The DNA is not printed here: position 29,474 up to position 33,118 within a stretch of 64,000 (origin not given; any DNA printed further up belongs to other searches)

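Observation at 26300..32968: Uncharacterised three-gene outer-membrane module: TBDR-like barrel with thrombospondin-type-3 Ca-binding repeats, PorV/FadL-like barrel, large lipoprotein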

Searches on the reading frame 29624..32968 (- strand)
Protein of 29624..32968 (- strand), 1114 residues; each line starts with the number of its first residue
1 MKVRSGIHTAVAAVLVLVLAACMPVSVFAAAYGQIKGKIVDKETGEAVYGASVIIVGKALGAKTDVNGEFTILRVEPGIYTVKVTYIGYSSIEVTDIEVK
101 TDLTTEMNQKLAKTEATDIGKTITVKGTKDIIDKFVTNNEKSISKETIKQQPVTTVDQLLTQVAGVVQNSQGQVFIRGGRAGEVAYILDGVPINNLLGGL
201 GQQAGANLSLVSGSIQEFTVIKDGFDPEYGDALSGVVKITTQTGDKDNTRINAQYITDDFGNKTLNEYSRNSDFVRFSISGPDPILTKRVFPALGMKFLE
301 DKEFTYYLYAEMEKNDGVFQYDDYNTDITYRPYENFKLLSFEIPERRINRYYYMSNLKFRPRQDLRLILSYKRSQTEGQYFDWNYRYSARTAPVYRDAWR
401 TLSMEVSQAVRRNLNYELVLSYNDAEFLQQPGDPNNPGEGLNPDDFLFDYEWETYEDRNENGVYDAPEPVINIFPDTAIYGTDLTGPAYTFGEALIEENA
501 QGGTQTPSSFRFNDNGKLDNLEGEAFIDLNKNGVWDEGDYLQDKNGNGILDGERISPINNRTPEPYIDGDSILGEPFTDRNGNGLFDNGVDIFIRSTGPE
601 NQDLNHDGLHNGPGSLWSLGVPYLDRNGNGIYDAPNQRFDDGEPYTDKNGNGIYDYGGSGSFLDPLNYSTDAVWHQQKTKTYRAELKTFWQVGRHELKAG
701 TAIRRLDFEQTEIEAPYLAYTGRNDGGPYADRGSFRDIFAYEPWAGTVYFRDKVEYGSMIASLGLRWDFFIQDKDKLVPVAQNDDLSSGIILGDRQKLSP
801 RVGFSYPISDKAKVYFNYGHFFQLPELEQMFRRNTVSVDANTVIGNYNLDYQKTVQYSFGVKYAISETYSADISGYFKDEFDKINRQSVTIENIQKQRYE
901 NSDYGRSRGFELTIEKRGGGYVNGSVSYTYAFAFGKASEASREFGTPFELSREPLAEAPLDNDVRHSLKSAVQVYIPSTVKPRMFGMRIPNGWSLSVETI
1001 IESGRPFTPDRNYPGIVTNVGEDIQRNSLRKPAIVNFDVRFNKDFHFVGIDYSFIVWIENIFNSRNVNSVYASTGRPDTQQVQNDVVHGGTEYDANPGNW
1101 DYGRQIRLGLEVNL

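Call 7: search_protein_families(library=pfam, proteins=[window:29624-32968:-], max_evalue=0.01)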
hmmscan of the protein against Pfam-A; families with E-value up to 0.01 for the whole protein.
window:29624-32968:- (1114 aa): 5 families
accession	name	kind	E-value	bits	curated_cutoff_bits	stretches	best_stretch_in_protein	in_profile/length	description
PF25183.1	OMP_b-brl_4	-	1.1e-15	57.5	30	2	908-1013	606-719/838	Outer membrane beta barrel domain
PF13715.12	CarbopepD_reg_2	-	1.6e-15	57.3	32.2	1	35-114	1-79/88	CarboxypepD_reg-like domain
PF13620.12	CarboxypepD_reg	-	3.4e-15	56.6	32.3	1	34-111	1-81/82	Carboxypeptidase regulatory-like domain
PF07715.20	Plug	-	1.4e-12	48.5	23.9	1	138-236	7-107/107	TonB-dependent Receptor Plug Domain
PF08308.17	PEGA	-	0.0024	18.2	20.8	1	49-114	11-70/71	PEGA domain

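Call 8: search_protein_families(library=ncbifam, proteins=[window:29624-32968:-], max_evalue=0.1)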
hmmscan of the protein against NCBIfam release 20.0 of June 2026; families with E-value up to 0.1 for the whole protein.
window:29624-32968:- (1114 aa): 5 families
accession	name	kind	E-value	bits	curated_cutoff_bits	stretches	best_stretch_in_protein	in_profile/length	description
TIGR04056.1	OMP_RagA_SusC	subfamily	5.3e-16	58.1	368.25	1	34-255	2-217/981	SusC/RagA family TonB-linked outer membrane protein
TIGR01786.1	TonB-hemlactrns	subfamily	1.6e-10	40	323.75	2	674-922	323-569/719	TonB-dependent hemoglobin/transferrin/lactoferrin family receptor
NF041535.1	TonB_rec_PqqU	equivalog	9.7e-06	24.1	1200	2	188-256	81-144/676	TonB-dependent receptor PqqU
NF010012.0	PRK13486.1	equivalog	1.2e-05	23.9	924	1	798-966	417-582/696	TonB-dependent receptor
NF010010.0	PRK13483.1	equivalog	0.00058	18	927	1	767-933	372-548/660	ligand-gated channel protein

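Call 9: search_solved_structures(query=window:29624-32968:-, max_evalue=0.1)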
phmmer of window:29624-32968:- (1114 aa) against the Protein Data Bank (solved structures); distinct sequences matched with E-value up to 0.1: 7.
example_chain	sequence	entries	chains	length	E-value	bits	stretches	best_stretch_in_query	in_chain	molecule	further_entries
6ytc_A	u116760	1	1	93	6.6e-05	23.9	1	34-109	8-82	TonB-dependent receptor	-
4wi0_B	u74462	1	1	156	0.00015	22.7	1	49-105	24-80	Cellulosomal scaffoldin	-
4u3s_B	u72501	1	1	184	0.00021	22.3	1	49-104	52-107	Cellulosomal scaffoldin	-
9hfj_A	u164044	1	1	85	0.0014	19.5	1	35-105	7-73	SusC homolog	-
5aq0_A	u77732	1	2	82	0.0026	18.6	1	35-110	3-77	CARBOXYPEPTIDASE D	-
9j6z_A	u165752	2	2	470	0.011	16.5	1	33-123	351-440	Carboxypeptidase D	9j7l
2m97_A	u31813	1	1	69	0.03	15.1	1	541-588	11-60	Optimized Ratiometric Calcium Sensor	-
